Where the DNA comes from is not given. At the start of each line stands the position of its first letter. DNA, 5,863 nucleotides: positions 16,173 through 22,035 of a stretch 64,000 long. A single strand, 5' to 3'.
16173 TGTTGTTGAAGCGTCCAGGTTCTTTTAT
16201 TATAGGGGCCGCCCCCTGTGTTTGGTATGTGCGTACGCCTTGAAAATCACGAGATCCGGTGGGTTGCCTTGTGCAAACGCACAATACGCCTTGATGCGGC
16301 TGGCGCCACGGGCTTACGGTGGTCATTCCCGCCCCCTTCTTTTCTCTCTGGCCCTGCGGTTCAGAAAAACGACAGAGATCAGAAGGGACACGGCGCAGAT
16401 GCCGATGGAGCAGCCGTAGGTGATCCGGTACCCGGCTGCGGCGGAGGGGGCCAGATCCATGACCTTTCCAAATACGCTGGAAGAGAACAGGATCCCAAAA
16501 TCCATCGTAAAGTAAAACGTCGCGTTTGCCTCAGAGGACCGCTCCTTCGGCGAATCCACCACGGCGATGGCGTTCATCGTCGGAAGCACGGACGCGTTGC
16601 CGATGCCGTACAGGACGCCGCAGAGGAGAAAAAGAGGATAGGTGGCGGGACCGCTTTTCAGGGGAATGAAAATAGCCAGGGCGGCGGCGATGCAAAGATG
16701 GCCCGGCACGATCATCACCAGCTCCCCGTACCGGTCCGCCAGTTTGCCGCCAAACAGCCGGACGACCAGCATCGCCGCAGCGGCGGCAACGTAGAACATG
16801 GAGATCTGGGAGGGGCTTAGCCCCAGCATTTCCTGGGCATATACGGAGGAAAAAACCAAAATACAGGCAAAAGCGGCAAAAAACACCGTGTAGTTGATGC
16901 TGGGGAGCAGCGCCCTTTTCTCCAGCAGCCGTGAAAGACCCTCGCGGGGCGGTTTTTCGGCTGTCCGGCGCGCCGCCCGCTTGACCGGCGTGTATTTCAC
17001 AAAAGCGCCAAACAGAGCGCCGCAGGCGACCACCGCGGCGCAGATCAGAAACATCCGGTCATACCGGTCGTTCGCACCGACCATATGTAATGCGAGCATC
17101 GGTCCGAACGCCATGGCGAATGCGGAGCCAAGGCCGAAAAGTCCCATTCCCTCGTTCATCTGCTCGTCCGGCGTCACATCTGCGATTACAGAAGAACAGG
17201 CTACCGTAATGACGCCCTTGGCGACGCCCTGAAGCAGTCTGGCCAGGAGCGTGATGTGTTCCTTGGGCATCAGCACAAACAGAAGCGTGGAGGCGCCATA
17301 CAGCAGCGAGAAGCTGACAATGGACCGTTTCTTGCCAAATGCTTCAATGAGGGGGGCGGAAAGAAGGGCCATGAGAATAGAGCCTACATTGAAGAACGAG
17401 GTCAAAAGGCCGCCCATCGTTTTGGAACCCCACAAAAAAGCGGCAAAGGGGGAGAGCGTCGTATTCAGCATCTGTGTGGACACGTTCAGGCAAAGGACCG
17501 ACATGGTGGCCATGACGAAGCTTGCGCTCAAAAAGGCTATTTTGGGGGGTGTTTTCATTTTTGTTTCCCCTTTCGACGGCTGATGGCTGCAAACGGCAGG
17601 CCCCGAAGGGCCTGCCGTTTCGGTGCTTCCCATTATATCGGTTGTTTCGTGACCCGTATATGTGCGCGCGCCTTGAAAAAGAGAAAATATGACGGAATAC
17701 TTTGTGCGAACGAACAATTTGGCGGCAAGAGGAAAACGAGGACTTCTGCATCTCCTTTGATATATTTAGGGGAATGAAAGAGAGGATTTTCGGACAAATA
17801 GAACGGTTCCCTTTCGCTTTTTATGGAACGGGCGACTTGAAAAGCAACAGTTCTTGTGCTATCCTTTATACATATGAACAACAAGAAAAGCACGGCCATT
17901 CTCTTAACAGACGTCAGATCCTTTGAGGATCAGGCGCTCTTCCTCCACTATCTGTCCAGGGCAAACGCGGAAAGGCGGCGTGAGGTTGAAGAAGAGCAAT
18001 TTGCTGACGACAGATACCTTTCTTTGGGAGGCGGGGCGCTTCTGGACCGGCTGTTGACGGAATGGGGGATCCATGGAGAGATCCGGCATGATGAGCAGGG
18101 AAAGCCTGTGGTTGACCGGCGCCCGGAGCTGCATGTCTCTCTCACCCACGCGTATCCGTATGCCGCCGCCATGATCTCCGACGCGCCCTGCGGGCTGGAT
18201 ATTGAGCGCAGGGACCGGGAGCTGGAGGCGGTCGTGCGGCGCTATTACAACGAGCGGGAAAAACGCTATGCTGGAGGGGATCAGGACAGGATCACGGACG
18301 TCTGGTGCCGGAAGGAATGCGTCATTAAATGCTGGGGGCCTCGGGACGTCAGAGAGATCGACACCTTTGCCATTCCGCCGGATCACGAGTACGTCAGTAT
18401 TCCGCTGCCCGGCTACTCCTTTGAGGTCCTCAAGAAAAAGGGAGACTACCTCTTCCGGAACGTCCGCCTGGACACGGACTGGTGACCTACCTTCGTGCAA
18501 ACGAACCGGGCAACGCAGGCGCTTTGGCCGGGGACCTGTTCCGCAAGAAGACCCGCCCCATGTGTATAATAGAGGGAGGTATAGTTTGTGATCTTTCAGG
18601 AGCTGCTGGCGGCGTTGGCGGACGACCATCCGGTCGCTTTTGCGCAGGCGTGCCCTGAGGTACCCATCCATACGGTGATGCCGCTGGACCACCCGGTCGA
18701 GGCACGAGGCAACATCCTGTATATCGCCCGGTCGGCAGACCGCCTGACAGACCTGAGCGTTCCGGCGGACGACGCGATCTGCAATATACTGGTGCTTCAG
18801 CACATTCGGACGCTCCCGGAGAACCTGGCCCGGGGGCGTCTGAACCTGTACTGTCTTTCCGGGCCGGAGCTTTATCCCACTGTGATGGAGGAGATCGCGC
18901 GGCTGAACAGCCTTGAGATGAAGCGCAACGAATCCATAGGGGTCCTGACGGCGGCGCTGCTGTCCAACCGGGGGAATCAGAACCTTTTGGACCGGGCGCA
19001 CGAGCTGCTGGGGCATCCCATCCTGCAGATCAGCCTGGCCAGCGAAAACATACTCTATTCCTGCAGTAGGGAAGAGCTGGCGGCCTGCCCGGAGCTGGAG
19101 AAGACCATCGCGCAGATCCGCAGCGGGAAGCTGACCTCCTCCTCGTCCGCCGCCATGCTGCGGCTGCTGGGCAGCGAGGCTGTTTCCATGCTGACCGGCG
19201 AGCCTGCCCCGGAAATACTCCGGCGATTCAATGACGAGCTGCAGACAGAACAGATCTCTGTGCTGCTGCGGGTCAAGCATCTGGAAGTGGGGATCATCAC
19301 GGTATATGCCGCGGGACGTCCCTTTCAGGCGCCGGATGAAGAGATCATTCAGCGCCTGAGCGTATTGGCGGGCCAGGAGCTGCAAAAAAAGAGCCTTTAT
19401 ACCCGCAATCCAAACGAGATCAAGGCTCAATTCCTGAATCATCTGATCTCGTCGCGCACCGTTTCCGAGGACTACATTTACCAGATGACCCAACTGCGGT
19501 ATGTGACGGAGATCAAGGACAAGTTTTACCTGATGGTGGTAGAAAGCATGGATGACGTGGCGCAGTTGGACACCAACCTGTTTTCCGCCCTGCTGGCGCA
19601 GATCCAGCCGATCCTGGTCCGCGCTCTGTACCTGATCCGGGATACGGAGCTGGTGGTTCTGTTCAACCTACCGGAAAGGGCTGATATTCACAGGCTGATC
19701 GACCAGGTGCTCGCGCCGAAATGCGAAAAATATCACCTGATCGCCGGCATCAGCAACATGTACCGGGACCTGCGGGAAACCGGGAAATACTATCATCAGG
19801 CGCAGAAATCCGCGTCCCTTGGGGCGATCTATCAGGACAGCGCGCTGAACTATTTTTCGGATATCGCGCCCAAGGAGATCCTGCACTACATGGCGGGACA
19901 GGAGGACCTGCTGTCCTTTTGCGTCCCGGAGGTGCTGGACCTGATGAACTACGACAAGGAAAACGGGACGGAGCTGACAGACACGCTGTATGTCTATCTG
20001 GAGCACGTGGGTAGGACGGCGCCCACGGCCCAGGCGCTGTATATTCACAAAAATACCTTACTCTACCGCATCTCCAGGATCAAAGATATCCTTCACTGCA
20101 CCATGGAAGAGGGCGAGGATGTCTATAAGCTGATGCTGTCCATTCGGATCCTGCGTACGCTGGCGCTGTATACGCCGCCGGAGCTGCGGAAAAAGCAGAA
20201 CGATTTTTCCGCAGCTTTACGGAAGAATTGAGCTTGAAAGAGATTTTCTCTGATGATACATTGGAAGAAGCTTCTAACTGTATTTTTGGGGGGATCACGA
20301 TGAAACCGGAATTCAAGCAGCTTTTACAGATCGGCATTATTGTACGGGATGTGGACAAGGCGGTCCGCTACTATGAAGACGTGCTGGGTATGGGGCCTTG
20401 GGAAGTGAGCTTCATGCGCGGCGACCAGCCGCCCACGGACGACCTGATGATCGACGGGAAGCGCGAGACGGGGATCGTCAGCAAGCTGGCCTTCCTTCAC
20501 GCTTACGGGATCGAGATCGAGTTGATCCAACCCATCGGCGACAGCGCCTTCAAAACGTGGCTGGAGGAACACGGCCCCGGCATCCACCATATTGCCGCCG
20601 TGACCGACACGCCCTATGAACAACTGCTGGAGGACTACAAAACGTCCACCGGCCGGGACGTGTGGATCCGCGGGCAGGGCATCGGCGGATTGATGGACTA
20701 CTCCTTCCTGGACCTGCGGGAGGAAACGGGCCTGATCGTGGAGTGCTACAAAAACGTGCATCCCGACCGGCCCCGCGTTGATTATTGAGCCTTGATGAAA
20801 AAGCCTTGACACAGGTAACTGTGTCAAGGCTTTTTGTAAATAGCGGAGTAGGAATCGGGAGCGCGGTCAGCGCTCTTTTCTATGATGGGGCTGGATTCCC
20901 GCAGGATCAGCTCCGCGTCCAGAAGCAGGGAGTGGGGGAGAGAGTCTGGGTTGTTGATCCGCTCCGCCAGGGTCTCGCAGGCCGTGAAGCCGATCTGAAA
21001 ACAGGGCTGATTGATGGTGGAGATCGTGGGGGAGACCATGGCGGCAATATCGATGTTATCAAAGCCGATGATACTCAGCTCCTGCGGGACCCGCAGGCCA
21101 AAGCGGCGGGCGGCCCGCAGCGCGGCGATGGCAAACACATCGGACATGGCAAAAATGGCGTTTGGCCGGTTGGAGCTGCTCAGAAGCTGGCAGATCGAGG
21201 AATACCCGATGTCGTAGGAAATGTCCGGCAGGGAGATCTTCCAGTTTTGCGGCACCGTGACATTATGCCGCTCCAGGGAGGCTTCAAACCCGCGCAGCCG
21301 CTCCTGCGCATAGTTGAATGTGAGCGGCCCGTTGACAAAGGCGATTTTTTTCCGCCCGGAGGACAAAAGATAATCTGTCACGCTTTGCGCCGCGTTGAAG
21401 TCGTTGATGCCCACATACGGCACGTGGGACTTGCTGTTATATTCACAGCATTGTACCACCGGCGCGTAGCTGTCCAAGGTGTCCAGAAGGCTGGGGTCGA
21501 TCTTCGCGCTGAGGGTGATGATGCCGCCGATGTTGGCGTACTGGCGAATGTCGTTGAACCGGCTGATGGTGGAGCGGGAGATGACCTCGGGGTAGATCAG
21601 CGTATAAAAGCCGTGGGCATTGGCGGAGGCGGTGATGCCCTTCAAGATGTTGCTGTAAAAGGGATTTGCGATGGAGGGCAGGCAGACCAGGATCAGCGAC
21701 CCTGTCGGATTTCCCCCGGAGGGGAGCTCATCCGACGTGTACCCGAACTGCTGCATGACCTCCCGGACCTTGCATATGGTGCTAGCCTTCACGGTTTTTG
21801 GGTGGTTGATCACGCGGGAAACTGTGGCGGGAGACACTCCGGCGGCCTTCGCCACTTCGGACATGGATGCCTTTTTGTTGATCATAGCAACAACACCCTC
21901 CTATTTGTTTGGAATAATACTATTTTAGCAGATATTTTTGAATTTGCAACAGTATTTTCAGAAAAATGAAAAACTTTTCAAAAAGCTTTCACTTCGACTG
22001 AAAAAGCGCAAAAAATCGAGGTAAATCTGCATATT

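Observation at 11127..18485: Carrier-protein-dependent thiolase/DUF35 cassette with MBL and CocE/NonD hydrolases, dedicated PPTase and PucR regulator, directly upstream of ptb-buk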

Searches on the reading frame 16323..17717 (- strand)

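Call 3: search_protein_families(library=pfam, proteins=[window:16323-17717:-], max_evalue=0.01)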
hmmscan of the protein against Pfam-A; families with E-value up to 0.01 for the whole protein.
window:16323-17717:- (464 aa): 6 families
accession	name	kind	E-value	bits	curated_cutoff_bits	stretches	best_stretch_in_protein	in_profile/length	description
PF07690.21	MFS_1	-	4.4e-51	174.3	33.4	2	73-412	4-346/347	Major Facilitator Superfamily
PF13347.12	MFS_2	-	1.7e-16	60.3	27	2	194-419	142-380/427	MFS/sugar transport protein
PF00083.30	Sugar_tr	-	1e-12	48.1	22.3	1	67-245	17-196/452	Sugar (and other) transporter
PF12832.13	MFS_1_like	-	1.6e-09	37.8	25.2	2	273-453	5-181/373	MFS_1 like family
PF03209.21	PUCC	-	1.9e-05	24.3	21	1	65-209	207-356/401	PUCC protein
PF05977.19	MFS_3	-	0.00012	21.2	27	1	300-387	42-130/524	Transmembrane secretion effector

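Call 4: search_protein_families(library=ncbifam, proteins=[window:16323-17717:-], max_evalue=0.01)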
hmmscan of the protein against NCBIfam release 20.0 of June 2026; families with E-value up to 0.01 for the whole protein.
window:16323-17717:- (464 aa): 40 families (the best 25 are shown)
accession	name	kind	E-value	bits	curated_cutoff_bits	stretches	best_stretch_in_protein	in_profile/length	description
TIGR00880.1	2_A_01_02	superfamily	7.7e-16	58.5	131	2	104-233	2-130/141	multidrug resistance protein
TIGR00900.1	2A0121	subfamily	5.6e-15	55.6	319.6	1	97-385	31-325/364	H+ Antiporter protein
TIGR00894.1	2A0114euk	subfamily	1.8e-13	49.8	626.45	2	307-451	80-219/465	Na(+)-dependent inorganic phosphate cotransporter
NF047574.1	opine_export_Sa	equivalog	6.5e-12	45.2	235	1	71-444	12-376/388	staphylopine family metallophore export MFS transporter CntE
TIGR00710.1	efflux_Bcr_CflA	subfamily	7.1e-12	45.4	200.9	1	106-451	46-383/385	Bcr/CflA family efflux MFS transporter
TIGR00711.1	efflux_EmrB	subfamily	8e-12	44.6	230.2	1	65-225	9-161/485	DHA2 family efflux MFS transporter permease subunit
TIGR00893.1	2A0114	subfamily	1.1e-11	44.4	395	2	99-237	28-165/399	D-galactonate transporter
NF038077.1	MFS_export_MxcK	equivalog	1.2e-11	44.3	525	1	99-452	45-395/405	myxochelin export MFS transporter MxcK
TIGR00897.2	2A0118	subfamily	1.9e-11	43.6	375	1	89-384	31-339/401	RbtT/DalT/CsbX family MFS transporter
TIGR00886.1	2A0108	subfamily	5.1e-09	35.7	311.7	1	110-383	47-347/368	NarK family nitrate/nitrite MFS transporter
NF033134.0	cmlA_floR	equivalog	9.7e-09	35.1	450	1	118-375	63-317/388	CmlA/FloR family chloramphenicol efflux MFS transporter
NF008654.0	PRK11652.1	equivalog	2e-08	33.6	479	1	117-387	61-328/397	multidrug efflux MFS transporter EmrD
NF053813.1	MFS_TcaB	equivalog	5.5e-08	32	475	1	79-337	20-280/396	putative multidrug effflux MFS transporter TcaB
NF000218.1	FexA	exception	5.5e-08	31.9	900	1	275-378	286-385/475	chloramphenicol/florfenicol efflux MFS transporter FexA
NF033135.1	cmx_cmrA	equivalog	4.5e-07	29.3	400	1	70-421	8-354/374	Cmx/CmrA family chloramphenicol efflux MFS transporter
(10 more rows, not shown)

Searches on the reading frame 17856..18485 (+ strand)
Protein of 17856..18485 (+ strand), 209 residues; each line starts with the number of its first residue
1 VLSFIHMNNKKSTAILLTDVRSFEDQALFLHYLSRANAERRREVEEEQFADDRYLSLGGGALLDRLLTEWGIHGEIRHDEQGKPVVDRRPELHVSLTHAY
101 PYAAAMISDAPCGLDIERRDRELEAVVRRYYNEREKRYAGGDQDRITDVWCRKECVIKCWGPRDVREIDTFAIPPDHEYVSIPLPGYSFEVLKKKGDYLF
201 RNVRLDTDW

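Call 3: search_protein_families(library=pfam, proteins=[window:17856-18485:+], max_evalue=0.01)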
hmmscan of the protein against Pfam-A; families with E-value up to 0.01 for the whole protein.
window:17856-18485:+ (209 aa): 1 family
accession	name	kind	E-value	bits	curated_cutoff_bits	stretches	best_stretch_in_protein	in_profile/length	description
PF01648.25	ACPS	-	3.4e-10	40.4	25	1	111-177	1-80/111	4'-phosphopantetheinyl transferase superfamily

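Call 4: search_protein_families(library=ncbifam, proteins=[window:17856-18485:+], max_evalue=0.01)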
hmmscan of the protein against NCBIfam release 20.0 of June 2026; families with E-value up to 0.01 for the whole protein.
window:17856-18485:+ (209 aa): 2 families
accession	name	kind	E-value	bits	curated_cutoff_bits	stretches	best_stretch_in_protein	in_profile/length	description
NF047349.1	4PPT_AusB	equivalog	1.9e-10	40.6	225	1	79-179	68-167/205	aureusimine biosynthesis 4'-phosphopantetheinyl transferase AusB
NF007676.0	PRK10351.1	equivalog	4.6e-05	23.1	174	1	57-161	35-144/195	4'-phosphopantetheinyl transferase AcpT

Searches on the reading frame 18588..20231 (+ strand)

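Call 3: search_protein_families(library=pfam, proteins=[window:18588-20231:+], max_evalue=0.01)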
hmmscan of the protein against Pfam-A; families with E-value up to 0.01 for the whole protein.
window:18588-20231:+ (547 aa): 2 families
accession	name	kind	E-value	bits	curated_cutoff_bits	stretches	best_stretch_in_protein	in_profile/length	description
PF13556.12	HTH_30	-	1.6e-16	60.3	27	1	463-521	1-59/59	PucR C-terminal helix-turn-helix domain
PF17853.6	GGDEF_2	-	2.4e-07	31.4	24.5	1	312-409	22-114/116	GGDEF-like domain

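Call 4: search_protein_families(library=ncbifam, proteins=[window:18588-20231:+], max_evalue=0.01)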
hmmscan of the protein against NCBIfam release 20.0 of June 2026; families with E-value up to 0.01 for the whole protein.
window:18588-20231:+ (547 aa): 4 families
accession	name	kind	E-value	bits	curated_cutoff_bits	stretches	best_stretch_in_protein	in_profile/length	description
NF058503.1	SprTransRegAdeR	equivalog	8.9e-13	48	700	1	276-521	147-398/403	sporulation transcriptional activator AdeR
NF045769.1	TransActPmfR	equivalog_domain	7.6e-08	31.4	800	1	357-507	311-447/470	transcciptional activator PmfR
NF008550.0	PRK11477.1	equivalog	2.3e-07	30.1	612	1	365-520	225-380/385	CdaR family transcriptional regulator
NF050824.1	TransRegRv1453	equivalog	0.00017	20.5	600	1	461-504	340-383/404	Rv1453 family transcriptional regulator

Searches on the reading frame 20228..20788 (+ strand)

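Call 26: search_protein_families(library=pfam, proteins=[window:20228-20788:+], max_evalue=0.001)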
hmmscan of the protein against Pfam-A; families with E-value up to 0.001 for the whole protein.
window:20228-20788:+ (186 aa): 2 families
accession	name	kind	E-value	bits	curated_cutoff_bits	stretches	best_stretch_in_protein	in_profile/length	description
PF13669.12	Glyoxalase_4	-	3.2e-14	53.6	27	1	34-135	2-84/109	Glyoxalase/Bleomycin resistance protein/Dioxygenase superfamily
PF00903.31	Glyoxalase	-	1.7e-05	25.6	20.6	1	32-126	2-78/121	Glyoxalase/Bleomycin resistance protein/Dioxygenase superfamily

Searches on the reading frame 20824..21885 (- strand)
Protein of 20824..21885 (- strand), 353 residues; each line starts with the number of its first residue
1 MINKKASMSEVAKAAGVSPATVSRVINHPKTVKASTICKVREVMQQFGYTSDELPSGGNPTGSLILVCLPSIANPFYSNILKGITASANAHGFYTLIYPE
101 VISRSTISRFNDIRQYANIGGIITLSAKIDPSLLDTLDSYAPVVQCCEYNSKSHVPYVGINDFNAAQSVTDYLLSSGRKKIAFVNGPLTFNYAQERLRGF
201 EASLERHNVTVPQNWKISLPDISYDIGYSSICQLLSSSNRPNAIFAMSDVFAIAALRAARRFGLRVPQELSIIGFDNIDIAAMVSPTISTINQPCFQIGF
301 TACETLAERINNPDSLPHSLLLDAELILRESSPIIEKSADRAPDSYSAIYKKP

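Call 56: search_protein_families(library=pfam, proteins=[window:20824-21885:-], max_evalue=0.00001)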
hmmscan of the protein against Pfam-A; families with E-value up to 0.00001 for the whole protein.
window:20824-21885:- (353 aa): 4 families
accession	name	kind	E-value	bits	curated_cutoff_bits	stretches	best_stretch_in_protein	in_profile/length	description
PF13377.12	Peripla_BP_3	-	1.8e-32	113.1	26.5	1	171-332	2-167/167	Periplasmic binding protein-like domain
PF00532.27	Peripla_BP_1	-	1.2e-21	77.9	22.2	1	65-323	4-274/281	Periplasmic binding proteins and sugar binding domain of LacI family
PF00356.27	LacI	-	1.1e-15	57.6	27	1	7-50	1-44/46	Bacterial regulatory proteins, lacI family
PF13407.12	Peripla_BP_4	-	4.6e-13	49.7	35.1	1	66-310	2-254/258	Periplasmic binding protein domain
